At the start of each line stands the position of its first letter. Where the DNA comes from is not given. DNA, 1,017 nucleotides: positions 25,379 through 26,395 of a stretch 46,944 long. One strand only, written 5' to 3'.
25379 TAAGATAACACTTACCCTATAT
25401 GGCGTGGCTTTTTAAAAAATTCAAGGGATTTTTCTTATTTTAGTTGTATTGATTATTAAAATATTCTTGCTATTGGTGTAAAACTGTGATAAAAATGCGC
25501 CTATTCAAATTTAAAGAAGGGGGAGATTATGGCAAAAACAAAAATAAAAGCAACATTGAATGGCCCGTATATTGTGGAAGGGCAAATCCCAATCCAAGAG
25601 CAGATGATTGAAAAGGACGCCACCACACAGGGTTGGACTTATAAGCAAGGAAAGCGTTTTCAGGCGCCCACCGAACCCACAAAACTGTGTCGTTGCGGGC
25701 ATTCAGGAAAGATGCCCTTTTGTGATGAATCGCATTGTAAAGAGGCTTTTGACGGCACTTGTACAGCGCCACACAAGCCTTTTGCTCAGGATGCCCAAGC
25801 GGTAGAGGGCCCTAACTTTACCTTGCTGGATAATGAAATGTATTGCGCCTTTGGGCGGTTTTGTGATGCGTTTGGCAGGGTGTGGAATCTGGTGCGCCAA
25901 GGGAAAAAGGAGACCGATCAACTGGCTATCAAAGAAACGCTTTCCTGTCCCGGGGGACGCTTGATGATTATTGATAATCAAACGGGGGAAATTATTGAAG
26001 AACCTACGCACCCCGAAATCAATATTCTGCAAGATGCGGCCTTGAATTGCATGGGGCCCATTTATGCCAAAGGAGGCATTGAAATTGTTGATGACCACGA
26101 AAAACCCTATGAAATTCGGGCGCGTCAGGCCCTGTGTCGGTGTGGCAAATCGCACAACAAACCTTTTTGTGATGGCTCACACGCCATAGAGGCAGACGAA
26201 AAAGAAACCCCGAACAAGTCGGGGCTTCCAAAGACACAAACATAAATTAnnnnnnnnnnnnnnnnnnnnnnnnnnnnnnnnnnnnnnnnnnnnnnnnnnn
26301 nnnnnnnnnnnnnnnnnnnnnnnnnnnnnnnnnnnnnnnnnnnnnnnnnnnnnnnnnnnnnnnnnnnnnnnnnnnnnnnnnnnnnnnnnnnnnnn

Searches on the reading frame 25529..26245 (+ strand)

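Call 15: search_protein_families(library=pfam, proteins=[window:25529-26245:+], max_evalue=0.01)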
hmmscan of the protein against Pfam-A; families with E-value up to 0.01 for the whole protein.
window:25529-26245:+ (238 aa): 2 families
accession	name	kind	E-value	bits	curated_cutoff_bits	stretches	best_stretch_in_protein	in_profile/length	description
PF09360.15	zf-CDGSH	-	5e-34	116.8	29.5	2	176-219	2-48/48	Iron-binding zinc finger CDGSH type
PF06902.16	Fer4_19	-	0.0021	18.5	24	1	93-149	2-63/64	Divergent 4Fe-4S mono-cluster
